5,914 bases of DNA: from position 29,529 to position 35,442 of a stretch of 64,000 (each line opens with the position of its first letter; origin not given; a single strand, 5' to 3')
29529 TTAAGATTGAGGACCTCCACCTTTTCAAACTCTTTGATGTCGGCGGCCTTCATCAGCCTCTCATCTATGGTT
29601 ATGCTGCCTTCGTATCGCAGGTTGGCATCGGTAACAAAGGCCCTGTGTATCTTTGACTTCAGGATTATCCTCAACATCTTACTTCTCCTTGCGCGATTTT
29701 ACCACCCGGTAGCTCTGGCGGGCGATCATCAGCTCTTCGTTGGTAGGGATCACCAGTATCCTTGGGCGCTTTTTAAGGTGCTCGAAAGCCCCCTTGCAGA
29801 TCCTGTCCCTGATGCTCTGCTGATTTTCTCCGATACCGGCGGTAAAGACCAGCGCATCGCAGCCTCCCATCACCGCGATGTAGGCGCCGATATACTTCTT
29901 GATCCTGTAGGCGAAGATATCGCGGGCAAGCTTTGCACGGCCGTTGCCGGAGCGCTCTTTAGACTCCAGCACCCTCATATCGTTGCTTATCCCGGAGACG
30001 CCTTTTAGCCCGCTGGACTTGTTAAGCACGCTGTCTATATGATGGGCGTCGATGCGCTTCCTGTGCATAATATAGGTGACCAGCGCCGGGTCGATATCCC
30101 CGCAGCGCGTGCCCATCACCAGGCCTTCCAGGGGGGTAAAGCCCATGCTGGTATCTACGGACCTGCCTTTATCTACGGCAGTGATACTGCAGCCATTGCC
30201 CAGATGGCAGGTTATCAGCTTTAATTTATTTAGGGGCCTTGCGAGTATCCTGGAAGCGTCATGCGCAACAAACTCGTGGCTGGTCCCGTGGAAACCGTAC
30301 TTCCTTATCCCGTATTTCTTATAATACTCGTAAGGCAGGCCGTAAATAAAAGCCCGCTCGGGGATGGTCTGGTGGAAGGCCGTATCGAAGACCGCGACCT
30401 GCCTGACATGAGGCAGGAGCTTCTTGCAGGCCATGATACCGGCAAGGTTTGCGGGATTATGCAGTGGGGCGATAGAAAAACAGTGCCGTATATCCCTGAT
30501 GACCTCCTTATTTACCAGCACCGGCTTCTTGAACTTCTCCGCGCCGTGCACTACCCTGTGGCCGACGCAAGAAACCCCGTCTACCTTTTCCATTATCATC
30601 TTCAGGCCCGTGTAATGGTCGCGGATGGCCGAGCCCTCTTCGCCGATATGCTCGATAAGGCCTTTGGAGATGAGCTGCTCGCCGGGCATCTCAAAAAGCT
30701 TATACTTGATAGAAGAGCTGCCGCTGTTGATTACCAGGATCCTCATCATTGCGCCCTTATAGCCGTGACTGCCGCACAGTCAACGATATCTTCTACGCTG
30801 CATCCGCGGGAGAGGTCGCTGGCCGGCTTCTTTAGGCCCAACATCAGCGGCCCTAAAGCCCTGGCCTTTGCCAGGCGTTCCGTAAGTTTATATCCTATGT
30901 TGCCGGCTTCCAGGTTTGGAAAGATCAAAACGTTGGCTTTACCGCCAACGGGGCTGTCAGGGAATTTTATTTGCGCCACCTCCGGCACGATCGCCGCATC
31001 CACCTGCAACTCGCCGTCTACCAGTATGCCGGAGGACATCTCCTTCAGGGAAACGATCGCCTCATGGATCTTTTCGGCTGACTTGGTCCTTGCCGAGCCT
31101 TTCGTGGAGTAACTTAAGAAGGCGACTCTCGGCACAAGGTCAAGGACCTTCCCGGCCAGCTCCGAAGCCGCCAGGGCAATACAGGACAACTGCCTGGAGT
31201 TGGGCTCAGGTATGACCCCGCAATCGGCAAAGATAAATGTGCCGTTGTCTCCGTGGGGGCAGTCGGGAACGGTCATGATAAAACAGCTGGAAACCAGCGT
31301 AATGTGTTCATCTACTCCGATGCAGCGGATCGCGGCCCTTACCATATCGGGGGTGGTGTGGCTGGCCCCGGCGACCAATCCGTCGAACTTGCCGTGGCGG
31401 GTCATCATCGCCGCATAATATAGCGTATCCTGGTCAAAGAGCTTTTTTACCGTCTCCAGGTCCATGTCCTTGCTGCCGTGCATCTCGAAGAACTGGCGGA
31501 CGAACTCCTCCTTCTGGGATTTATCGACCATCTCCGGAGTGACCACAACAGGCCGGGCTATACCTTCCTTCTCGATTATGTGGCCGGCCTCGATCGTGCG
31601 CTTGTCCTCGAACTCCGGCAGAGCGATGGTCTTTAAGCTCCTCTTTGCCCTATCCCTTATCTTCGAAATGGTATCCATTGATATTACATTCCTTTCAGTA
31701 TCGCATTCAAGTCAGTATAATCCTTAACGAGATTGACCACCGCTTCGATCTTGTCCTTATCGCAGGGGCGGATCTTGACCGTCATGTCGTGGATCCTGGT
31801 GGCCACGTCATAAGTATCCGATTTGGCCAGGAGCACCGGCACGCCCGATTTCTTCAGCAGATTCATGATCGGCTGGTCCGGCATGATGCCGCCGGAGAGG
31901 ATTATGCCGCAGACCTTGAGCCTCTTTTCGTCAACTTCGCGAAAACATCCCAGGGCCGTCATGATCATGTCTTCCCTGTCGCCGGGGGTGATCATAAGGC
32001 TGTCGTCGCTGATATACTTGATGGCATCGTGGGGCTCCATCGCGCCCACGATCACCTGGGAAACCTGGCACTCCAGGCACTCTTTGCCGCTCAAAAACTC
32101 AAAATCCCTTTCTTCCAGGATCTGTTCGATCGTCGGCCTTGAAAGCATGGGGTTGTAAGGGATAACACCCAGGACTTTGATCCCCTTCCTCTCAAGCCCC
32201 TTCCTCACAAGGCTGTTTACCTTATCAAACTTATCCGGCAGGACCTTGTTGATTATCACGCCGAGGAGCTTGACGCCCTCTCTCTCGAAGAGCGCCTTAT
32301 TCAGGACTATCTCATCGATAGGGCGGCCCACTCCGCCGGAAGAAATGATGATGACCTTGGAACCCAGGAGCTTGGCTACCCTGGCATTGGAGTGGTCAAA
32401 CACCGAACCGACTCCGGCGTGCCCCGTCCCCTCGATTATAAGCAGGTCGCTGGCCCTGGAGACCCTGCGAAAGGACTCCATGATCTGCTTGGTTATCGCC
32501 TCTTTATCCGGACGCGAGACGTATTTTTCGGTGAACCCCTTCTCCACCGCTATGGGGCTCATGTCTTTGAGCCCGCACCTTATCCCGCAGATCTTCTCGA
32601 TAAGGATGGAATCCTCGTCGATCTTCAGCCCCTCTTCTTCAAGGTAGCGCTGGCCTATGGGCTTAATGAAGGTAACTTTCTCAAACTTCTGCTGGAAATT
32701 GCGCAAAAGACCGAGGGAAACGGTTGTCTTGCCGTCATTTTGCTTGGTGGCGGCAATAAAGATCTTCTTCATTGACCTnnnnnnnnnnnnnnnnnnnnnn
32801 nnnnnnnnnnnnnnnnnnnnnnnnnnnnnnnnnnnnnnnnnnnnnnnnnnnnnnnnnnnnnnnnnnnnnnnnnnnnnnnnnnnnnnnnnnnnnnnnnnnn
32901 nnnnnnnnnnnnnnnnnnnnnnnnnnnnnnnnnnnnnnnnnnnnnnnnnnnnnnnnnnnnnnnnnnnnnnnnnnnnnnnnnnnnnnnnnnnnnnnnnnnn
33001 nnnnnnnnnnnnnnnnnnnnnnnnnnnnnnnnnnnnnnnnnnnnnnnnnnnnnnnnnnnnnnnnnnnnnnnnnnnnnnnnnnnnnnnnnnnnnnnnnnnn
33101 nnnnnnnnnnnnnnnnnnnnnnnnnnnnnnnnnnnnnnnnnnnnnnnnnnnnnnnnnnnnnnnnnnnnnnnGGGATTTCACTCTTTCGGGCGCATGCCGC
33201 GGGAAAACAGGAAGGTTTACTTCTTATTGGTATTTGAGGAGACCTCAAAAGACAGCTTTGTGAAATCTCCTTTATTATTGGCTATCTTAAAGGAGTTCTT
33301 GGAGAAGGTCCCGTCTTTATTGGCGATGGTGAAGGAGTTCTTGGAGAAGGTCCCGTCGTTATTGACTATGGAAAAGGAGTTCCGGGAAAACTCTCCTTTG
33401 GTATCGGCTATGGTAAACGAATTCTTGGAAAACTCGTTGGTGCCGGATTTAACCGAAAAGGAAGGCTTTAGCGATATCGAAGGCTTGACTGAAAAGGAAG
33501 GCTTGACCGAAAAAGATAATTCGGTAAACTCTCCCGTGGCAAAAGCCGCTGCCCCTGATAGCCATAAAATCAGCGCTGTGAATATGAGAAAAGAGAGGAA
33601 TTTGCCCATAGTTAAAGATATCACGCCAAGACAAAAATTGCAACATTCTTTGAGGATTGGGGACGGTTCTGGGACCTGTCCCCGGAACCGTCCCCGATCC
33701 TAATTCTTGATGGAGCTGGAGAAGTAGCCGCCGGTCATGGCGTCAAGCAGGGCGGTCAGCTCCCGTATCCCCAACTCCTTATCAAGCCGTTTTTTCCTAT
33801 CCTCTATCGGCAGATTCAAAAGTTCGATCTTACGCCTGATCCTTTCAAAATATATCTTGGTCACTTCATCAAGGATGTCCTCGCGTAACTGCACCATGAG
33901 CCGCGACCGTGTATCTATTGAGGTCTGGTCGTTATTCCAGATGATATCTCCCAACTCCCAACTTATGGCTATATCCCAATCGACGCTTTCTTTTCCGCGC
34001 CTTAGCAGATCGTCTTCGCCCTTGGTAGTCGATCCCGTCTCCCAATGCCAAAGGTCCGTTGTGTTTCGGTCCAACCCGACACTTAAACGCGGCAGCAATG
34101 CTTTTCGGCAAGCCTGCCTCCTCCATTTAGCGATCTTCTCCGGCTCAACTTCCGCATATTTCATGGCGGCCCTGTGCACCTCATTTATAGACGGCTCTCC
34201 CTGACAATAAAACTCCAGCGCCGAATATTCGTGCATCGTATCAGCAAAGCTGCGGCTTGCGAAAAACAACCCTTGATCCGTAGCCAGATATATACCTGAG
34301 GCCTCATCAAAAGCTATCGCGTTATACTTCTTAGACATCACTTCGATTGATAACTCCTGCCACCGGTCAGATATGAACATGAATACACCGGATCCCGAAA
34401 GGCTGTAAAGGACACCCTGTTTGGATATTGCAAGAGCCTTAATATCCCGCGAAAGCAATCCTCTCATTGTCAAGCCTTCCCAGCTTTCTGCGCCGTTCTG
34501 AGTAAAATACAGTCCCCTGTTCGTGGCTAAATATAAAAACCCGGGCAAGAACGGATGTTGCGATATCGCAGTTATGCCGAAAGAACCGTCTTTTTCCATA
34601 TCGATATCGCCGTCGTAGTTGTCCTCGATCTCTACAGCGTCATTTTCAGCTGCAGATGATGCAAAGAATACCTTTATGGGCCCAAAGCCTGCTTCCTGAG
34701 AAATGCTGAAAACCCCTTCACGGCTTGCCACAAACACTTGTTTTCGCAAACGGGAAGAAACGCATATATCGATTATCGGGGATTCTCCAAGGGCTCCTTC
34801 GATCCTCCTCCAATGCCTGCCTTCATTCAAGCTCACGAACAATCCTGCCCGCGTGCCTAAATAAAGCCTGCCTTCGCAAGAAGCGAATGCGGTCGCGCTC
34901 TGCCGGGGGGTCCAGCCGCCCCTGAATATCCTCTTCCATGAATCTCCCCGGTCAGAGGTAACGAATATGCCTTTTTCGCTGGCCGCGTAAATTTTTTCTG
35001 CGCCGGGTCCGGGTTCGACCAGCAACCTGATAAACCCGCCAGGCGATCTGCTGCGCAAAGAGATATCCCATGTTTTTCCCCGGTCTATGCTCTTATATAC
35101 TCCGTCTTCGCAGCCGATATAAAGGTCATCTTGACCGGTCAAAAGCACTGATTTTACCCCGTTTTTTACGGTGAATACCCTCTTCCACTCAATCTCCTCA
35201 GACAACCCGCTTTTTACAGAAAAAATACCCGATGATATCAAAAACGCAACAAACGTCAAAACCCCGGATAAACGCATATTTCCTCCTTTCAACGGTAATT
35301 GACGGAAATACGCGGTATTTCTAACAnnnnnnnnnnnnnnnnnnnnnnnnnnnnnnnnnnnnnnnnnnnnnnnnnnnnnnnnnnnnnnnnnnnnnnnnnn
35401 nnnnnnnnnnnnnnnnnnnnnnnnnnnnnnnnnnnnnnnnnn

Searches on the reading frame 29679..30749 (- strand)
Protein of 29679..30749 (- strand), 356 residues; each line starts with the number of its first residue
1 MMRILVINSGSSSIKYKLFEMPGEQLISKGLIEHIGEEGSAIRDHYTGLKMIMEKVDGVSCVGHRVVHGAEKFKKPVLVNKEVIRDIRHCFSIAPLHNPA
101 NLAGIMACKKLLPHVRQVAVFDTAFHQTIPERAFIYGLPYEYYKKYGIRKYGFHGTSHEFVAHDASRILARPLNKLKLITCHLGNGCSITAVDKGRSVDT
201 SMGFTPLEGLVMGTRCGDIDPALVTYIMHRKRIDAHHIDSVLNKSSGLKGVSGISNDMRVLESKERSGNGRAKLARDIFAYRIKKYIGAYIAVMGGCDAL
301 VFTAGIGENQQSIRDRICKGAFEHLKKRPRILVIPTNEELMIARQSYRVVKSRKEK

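Call 18: search_protein_families(library=pfam, proteins=[window:29679-30749:-], max_evalue=0.0001)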
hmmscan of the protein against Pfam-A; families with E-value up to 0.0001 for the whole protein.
window:29679-30749:- (356 aa): 1 family
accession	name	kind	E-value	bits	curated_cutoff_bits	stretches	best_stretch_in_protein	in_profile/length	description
PF00871.23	Acetate_kinase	-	1.8e-130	435.6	22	2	52-320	76-346/392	Acetokinase family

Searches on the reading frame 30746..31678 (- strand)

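Call 18: search_protein_families(library=pfam, proteins=[window:30746-31678:-], max_evalue=0.0001)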
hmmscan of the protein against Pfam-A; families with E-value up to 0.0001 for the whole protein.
window:30746-31678:- (310 aa): 1 family
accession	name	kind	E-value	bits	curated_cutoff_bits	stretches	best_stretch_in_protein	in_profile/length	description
PF01515.24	PTA_PTB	-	6.6e-94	315.3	24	1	4-306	3-319/319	Phosphate acetyl/butaryl transferase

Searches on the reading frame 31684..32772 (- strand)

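Call 18: search_protein_families(library=pfam, proteins=[window:31684-32772:-], max_evalue=0.0001)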
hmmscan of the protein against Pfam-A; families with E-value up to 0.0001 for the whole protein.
window:31684-32772:- (362 aa): 3 families
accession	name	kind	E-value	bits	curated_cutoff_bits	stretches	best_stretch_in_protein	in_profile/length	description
PF13500.12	AAA_26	-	4.4e-38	131.6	27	1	2-214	1-198/198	AAA domain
PF07085.17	DRTGG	-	2.1e-23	82.6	25.2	1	221-329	5-104/105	DRTGG domain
PF01656.29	CbiA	-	6e-13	49.3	25.4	1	4-212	1-117/125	CobQ/CobB/MinD/ParA nucleotide binding domain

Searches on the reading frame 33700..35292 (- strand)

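Call 18: search_protein_families(library=pfam, proteins=[window:33700-35292:-], max_evalue=0.0001)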
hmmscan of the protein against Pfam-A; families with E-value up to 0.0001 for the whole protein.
window:33700-35292:- (530 aa): 1 family
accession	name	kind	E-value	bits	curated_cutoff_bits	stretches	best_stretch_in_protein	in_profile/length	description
PF15902.12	Sortilin-Vps10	-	7.3e-08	32.1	33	0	65-122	3-60/446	Sortilin, neurotensin receptor 3,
